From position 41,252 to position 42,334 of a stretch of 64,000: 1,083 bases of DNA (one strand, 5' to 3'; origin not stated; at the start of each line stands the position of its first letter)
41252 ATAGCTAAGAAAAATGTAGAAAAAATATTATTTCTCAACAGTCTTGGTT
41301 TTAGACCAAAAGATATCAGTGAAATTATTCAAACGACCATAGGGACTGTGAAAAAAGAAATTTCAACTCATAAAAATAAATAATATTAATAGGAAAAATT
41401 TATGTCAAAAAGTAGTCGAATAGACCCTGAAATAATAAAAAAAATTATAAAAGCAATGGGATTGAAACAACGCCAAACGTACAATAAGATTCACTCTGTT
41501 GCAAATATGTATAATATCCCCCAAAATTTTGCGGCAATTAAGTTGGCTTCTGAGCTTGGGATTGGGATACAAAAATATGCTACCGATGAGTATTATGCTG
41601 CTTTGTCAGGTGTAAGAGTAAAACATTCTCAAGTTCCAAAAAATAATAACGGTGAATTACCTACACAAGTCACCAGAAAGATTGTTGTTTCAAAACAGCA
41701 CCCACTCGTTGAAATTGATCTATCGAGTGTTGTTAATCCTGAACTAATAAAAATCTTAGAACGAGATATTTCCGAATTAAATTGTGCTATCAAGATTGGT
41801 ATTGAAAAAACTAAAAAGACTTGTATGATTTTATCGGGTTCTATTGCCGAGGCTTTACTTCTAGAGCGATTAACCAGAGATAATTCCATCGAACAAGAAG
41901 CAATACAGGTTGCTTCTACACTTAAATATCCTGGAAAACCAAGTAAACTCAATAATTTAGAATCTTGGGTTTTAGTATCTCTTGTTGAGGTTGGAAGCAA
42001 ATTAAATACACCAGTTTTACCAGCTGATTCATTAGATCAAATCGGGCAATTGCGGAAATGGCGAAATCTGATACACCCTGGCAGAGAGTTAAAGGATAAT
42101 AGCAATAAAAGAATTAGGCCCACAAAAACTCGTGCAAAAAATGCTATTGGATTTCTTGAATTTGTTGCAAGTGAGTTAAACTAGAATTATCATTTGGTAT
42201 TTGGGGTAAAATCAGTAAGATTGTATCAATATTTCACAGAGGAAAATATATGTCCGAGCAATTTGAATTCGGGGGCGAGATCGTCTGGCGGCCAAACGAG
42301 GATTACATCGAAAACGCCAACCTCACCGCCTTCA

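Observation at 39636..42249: AT-rich five-gene operon: three tandem paralogous small HTH proteins, a fourth HTH protein and a HEPN-like 260-aa protein; not assignable to any named system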

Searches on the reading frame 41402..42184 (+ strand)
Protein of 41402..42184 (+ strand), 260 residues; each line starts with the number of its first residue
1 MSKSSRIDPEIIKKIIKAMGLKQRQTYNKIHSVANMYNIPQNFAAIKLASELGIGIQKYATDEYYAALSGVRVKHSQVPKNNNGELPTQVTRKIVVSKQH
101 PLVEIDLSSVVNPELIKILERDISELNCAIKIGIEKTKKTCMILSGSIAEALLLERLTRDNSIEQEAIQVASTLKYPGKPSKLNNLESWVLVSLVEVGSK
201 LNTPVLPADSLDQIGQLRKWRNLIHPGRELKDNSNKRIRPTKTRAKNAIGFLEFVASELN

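Call 4: search_protein_families(library=pfam, proteins=[window:41402-42184:+], max_evalue=1)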
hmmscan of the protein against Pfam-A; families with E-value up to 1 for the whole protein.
window:41402-42184:+ (260 aa): 1 family
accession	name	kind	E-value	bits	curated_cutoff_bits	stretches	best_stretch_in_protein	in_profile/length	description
PF15181.11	SMRP1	-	0.1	12.6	27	1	153-200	126-171/262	Spermatid-specific manchette-related protein 1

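Call 5: search_protein_families(library=padloc, proteins=[window:41402-42184:+], max_evalue=1)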
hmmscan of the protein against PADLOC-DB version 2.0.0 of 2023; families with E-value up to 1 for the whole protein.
window:41402-42184:+ (260 aa): 0 families

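Call 6: search_protein_families(library=ncbifam, proteins=[window:41402-42184:+], max_evalue=1)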
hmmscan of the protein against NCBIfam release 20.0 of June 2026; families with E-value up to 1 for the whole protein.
window:41402-42184:+ (260 aa): 1 family
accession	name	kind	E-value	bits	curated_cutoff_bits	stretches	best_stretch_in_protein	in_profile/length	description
NF006255.0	PRK08402.1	equivalog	0.00055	19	442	1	10-58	8-56/355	replication factor A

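Call 7: search_protein_families(library=phrogs, proteins=[window:41402-42184:+], max_evalue=1)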
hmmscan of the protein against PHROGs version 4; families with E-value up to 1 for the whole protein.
window:41402-42184:+ (260 aa): 0 families

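Call 8: find_homologous_proteins(query=window:41402-42184:+, max_evalue=0.01)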
Query window:41402-42184:+ (260 aa): 86 proteins with E <= 0.01 among 1038 candidates.
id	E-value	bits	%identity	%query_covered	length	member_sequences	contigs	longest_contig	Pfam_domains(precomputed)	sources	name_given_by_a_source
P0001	4.1e-162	555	100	100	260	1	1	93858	-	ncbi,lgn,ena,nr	ncbi:MAG: hypothetical protein FVQ83_07225 [Chloroflexi bacterium]|nr:hypothetical protein [Chlorofl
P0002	2.3e-75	271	53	100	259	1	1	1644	-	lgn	-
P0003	1.6e-67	246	50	98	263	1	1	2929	-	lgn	-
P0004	3.9e-66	241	51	98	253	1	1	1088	-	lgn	-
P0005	8.7e-64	233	50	100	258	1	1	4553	-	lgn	-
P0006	3.7e-63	231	47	100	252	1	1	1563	-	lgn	-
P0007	4.1e-62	228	49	100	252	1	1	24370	-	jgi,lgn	jgi:hypothetical protein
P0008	8.0e-62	227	47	100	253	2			-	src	-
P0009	1.3e-61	226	49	96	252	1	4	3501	-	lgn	-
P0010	2.1e-60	222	46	100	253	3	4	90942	-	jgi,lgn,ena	-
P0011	9.4e-60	220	45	100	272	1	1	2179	-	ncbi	-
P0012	1.3e-55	207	44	100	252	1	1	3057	-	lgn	-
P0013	3.2e-55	205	47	98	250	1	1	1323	-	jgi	jgi:hypothetical protein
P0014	3.6e-54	202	46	98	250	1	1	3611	-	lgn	-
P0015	4.1e-53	198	43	98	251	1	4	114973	-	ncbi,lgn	-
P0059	1.4e-44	171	41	98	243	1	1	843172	-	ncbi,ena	-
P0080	2.1e-34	137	48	61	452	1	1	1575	PF13495.13,PF00589.28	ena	-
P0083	3.2e-32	130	37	90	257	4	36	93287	-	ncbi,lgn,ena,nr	ncbi:MAG: hypothetical protein EYC68_03345 [Chloroflexota bacterium]|nr:MAG: hypothetical protein EY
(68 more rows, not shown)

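Call 10: find_encoding_contigs(protein=P0059, flank=6000, max_places=2)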
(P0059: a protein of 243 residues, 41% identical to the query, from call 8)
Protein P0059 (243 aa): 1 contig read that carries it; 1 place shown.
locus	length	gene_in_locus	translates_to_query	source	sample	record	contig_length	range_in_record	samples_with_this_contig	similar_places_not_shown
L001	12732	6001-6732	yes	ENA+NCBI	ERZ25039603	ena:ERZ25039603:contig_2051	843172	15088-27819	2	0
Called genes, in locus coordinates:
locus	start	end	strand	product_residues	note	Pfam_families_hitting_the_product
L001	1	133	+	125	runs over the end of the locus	PF01850:PIN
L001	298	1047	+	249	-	PF01209:Ubie_methyltran, PF02353:CMAS (weak), PF03848:TehB, PF13489:Methyltransf_23, PF13847:Methyltransf_31, PF08241:Methyltransf_11, PF08242:Methyltransf_12, PF13649:Methyltransf_25, +1 more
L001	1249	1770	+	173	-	PF01476:LysM (faint)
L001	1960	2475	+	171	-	PF05163:DinB, PF12867:DinB_2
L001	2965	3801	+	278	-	-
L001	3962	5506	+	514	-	PF00580:UvrD-helicase (weak), PF01443:Viral_helicase1 (faint), PF13245:AAA_19, PF13604:AAA_30 (weak), PF00580:UvrD-helicase, PF13361:UvrD_C, PF13538:UvrD_C_2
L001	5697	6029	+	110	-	-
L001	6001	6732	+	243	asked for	-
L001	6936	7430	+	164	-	PF08020:DUF1706, PF12867:DinB_2 (weak)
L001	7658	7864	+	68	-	PF04014:MazE_antitoxin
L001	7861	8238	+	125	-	PF01850:PIN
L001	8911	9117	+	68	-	PF04014:MazE_antitoxin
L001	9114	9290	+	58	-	-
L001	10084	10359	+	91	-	-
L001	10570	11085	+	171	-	PF05163:DinB, PF12867:DinB_2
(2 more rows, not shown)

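Call 11: find_encoding_contigs(protein=P0010, flank=6000, max_places=2)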
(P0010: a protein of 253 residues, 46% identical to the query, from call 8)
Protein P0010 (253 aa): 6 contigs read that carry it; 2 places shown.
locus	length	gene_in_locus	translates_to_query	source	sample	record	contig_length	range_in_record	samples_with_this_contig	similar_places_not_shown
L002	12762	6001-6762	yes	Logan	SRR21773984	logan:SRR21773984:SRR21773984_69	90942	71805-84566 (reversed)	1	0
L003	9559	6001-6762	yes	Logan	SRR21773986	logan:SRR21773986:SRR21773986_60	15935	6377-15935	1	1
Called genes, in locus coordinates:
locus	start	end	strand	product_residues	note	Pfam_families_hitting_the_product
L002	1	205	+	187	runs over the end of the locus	PF28474:DUF8412, PF13376:OmdA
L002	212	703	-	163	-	PF04525:LOR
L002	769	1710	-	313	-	PF00056:Ldh_1_N, PF02866:Ldh_1_C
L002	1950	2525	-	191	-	PF28474:DUF8412, PF13376:OmdA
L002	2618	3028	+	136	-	PF04439:Adenyl_transf, PF01909:NTP_transf_2, PF18765:Polbeta (weak)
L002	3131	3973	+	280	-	PF02645:DegV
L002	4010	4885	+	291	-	PF06966:DUF1295, PF02544:Steroid_dh (weak), PF04140:ICMT (weak)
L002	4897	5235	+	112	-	PF07343:DUF1475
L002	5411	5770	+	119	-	-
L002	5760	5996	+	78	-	-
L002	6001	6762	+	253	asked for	-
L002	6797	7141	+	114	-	-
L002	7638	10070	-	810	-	PF00171:Aldedh, PF07368:DUF1487 (faint), PF00171:Aldedh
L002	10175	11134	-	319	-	PF01791:DeoC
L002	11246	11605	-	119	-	-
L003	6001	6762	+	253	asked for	-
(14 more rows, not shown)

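Call 16: find_encoding_contigs(protein=P0015, flank=6000, max_places=2)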
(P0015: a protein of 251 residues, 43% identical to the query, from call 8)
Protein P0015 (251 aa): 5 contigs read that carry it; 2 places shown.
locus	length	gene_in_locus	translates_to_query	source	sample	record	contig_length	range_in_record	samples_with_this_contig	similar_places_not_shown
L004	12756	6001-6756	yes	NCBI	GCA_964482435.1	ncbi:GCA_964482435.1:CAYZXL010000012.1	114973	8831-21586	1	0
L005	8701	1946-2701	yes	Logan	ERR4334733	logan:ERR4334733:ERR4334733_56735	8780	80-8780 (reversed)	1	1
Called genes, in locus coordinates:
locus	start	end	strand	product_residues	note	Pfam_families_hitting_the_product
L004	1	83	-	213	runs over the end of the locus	PF04542:Sigma70_r2, PF07638:Sigma70_ECF, PF04545:Sigma70_r4, PF08281:Sigma70_r4_2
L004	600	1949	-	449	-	PF01408:GFO_IDH_MocA, PF22725:GFO_IDH_MocA_C3 (faint), PF19051:GFO_IDH_MocA_C2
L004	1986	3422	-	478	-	PF06439:3keto-disac_hyd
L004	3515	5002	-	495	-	-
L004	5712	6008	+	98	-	-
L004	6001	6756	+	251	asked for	-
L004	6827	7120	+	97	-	-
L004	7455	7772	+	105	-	PF01909:NTP_transf_2, PF18765:Polbeta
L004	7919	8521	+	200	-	-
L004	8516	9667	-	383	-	PF01555:N6_N4_Mtase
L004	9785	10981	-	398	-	PF01408:GFO_IDH_MocA, PF21252:Glyco_hydro_109_C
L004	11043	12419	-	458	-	-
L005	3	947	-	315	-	?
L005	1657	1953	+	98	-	-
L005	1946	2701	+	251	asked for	-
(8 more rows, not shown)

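Call 17: find_encoding_contigs(protein=P0083, flank=6000, max_places=3)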
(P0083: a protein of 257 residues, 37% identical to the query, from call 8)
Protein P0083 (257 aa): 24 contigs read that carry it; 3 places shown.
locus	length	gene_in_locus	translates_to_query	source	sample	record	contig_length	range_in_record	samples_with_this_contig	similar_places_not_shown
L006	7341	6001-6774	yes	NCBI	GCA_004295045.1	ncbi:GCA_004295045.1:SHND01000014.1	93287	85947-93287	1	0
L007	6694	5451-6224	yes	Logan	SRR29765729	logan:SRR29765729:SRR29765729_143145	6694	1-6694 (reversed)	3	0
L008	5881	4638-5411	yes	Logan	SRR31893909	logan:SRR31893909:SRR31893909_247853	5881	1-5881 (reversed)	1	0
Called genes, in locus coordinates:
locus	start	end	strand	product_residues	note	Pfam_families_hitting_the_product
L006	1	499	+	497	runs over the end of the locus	PF01663:Phosphodiest, PF01676:Metalloenzyme (weak)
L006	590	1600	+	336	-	PF12710:HAD (weak)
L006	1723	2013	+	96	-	PF03319:EutN_CcmL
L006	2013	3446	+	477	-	PF06277:EutA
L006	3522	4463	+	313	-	PF01112:Asparaginase_2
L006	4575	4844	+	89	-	-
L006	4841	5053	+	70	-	PF10049:DUF2283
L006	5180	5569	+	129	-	-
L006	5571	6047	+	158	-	-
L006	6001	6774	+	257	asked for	-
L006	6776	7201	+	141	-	PF07883:Cupin_2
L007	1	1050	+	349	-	?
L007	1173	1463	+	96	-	PF03319:EutN_CcmL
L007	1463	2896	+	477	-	PF06277:EutA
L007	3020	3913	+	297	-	PF01112:Asparaginase_2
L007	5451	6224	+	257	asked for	-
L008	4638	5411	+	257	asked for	-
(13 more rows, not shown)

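Call 18: find_related_loci(query=A1, collection=genome_contigs, flank=6000)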
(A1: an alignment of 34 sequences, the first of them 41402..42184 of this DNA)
Query A1 (260 aa) in genome_contigs; peptide patterns used: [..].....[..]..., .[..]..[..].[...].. (x = any residue, [..] = any of these).
52 stretches matched a pattern; 11 encode a relative of the query (tblastn E <= 1e-3); 11 distinct loci.
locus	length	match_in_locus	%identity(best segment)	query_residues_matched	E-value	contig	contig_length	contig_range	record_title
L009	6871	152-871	51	19-260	2e-74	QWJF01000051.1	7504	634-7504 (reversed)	MAG: Chloroflexi bacterium isolate Casp150-chloro-G5 cas150-G5-c51, whole genome shotgun sequence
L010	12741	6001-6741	43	6-259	1e-61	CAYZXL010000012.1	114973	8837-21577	MAG TPA_asm: uncultured Verrucomicrobiota bacterium isolate binchicken_co283_275 genome assembly, contig: NODE_109_lengt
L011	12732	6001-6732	41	2-260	5e-54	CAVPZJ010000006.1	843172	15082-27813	MAG: uncultured Chloroflexia bacterium isolate MFD09964.bin.2.53 genome assembly, contig: contig_2051, whole genome shot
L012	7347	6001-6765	36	9-260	6e-42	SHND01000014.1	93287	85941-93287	MAG: Chloroflexota bacterium isolate Bin6 c_000000000074, whole genome shotgun sequence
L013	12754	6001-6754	41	1-259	8e-55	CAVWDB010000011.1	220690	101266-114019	MAG: uncultured Chloroflexia bacterium isolate MFD04944.bin.2.201 genome assembly, contig: contig_37353, whole genome sh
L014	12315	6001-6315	29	106-231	5e-9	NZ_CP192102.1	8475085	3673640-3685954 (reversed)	Actinoplanes sp. CA-015351 chromosome, complete genome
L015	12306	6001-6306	29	136-259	2e-7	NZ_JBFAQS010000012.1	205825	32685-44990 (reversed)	Micromonospora sp. NPDC049274 NPDC049274_149_G6.ctg-0012, whole genome shotgun sequence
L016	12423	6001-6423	26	86-231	8e-7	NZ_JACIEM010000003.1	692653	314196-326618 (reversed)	Aurantimonas endophytica strain DSM 103570 Ga0373270_03, whole genome shotgun sequence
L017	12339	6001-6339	30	107-227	2e-5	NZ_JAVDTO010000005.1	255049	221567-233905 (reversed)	Azospirillum sp. BE72 Ga0454506_05, whole genome shotgun sequence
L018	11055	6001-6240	35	146-231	8e-5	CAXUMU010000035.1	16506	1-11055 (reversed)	MAG TPA_asm: uncultured Sphingomonadaceae bacterium isolate public_SRR14722230_metawrap_bin.8 genome assembly, contig: p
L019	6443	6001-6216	33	150-227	2e-4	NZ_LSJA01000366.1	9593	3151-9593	Caulobacter sp. CCH9-E1 CCH9-E1_contig368, whole genome shotgun sequence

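Call 19: predict_structure(alignment_id=A1)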
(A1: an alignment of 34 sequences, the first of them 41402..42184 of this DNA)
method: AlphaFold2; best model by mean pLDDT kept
length: 260 residues; sequences in the alignment: 34
mean_pLDDT: 85.4   pTM: 0.60
mean pLDDT of the five models: 85.4, 85.1, 85.0, 84.3, 83.6
residues with pLDDT >= 90: 180; 70-90: 28; 50-70: 26; < 50: 26
segments of 3 or more residues with pLDDT < 50: 74-77, 79-85, 221-233
pLDDT, mean of each block of 10 residues (from residue 1): 74 97 97 94 97 94 87 51 51 70 96 96 97 94 93 96 97 90 92 94 94 70 47 62 93 95
secondary structure, 60 per line:
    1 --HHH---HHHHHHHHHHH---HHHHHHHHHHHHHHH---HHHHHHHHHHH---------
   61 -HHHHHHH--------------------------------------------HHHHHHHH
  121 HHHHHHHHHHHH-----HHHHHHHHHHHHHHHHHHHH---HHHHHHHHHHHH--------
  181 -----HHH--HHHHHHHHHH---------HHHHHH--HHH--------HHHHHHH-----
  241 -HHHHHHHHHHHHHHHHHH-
elements in order: H9-19 H23-37 H41-51 H62-68 H113-132 H138-157 H161-172 H191-200 H210-215 H229-235 H242-259

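Call 23: search_protein_families(library=pfam, proteins=[L014:4801-6396:+, L016:5038-6507:+, L015:4810-6315:+, L017:4606-6435:+, L019:5947-6312:+], max_evalue=0.01)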
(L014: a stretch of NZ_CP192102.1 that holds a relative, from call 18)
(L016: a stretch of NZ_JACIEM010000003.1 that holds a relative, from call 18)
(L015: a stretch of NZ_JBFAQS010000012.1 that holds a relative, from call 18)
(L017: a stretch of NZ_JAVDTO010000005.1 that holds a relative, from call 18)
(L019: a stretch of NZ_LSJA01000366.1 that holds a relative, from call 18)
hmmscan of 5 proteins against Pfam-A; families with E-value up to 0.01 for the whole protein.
L014:4801-6396:+ (531 aa): 0 families

L016:5038-6507:+ (489 aa): 4 families
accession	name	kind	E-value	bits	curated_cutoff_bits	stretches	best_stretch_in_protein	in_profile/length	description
PF14516.12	AAA_35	-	1.4e-23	83.7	27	1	4-317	3-326/331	AAA-like domain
PF13401.12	AAA_22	-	1.4e-06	29.1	27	1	33-165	8-122/130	AAA domain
PF13191.12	AAA_16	-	0.0023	18.9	32.6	1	23-125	15-142/167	AAA ATPase domain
PF13173.12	AAA_14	-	0.0088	16.5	27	0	31-84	3-56/129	AAA domain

L015:4810-6315:+ (501 aa): 0 families

L017:4606-6435:+ (609 aa): 4 families
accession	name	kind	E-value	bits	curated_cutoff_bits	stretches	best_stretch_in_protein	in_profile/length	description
PF14516.12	AAA_35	-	8.8e-23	81.1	27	1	123-436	3-326/331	AAA-like domain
PF13401.12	AAA_22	-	6.2e-07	30.2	27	1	152-285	8-123/130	AAA domain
PF13191.12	AAA_16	-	0.00023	22.1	32.6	1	141-245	14-143/167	AAA ATPase domain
PF13173.12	AAA_14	-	0.009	16.4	27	0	150-203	3-56/129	AAA domain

L019:5947-6312:+ (121 aa): 0 families

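Call 26: search_solved_structures(query=A1, max_evalue=10, show_alignments=2)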
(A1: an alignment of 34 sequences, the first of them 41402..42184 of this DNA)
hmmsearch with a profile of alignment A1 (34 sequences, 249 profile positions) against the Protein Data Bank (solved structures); distinct sequences matched with E-value up to 10: 3.
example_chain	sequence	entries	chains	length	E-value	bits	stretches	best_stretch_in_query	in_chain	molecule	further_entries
7bqb_A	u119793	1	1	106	0.27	14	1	8-69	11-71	NF6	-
8aaj_A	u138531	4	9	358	1.2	11.9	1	6-53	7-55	Replication factor A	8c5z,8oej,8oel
4h8a_A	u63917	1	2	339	2.4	10.9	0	16-67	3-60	Ureidoglycolate dehydrogenase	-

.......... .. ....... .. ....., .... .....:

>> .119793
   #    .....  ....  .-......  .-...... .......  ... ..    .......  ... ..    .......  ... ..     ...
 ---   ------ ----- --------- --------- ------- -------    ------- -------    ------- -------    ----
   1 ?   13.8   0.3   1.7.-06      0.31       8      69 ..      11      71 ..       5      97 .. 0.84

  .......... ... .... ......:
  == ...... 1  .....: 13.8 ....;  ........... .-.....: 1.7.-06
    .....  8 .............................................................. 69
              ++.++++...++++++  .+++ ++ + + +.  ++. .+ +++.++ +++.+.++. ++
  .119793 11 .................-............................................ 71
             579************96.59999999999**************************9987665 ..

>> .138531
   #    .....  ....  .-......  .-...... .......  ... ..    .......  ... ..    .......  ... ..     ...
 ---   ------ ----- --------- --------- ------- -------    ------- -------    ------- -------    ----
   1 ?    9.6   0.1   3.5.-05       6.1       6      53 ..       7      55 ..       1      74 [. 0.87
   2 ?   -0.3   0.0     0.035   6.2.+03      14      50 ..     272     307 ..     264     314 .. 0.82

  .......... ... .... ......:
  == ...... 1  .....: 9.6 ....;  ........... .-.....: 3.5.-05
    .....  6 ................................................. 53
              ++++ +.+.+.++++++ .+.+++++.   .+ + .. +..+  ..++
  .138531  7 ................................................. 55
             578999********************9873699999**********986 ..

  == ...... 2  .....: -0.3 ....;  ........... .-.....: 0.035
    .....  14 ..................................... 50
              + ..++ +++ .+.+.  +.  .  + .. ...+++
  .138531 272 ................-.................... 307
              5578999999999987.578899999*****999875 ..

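Call 34: find_related_loci(query=A1, collection=metagenome_contigs, flank=5000)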
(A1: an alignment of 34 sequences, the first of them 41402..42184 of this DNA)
Query A1 (260 aa) in metagenome_contigs; peptide patterns used: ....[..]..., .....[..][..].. (x = any residue, [..] = any of these).
256 stretches matched a pattern; 51 encode a relative of the query (tblastn E <= 1e-3); 51 distinct loci.
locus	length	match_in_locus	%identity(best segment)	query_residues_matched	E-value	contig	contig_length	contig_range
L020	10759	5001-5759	47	1-259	2e-70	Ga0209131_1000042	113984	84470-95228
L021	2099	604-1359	46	1-259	8e-70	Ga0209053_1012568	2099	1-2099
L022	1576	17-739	46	5-259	3e-62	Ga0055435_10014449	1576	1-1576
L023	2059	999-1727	44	5-260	2e-60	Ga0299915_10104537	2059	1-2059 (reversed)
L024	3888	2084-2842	42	1-260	1e-58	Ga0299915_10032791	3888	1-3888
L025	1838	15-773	42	1-260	3e-60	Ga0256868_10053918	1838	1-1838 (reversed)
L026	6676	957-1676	44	7-259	2e-57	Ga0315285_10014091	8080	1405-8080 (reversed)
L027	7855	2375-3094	44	7-259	2e-57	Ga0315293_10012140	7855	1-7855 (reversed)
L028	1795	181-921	43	6-259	1e-58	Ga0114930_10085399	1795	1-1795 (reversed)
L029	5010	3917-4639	43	7-260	3e-57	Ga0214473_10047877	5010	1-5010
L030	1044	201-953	44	3-259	9e-60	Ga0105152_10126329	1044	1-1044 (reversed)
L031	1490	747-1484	42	1-259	7e-57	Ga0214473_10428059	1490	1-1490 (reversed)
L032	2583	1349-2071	43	5-259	6e-55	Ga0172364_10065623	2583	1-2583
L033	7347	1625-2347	43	6-260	9e-55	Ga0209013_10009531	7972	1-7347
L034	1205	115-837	42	7-260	8e-58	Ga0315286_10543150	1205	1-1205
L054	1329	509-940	33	102-260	3e-15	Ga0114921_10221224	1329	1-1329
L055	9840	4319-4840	33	73-260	7e-15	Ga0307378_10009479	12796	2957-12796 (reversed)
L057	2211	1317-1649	31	119-260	6e-11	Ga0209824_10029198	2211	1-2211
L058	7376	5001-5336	30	139-260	8e-9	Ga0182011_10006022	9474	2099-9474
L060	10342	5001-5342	31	123-232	1e-8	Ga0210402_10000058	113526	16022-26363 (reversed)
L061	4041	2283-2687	30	89-229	3e-8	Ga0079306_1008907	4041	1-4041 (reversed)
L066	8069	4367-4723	30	114-252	1e-6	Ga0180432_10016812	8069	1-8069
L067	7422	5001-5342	26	113-259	2e-6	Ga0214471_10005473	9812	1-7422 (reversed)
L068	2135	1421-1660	33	146-231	9e-6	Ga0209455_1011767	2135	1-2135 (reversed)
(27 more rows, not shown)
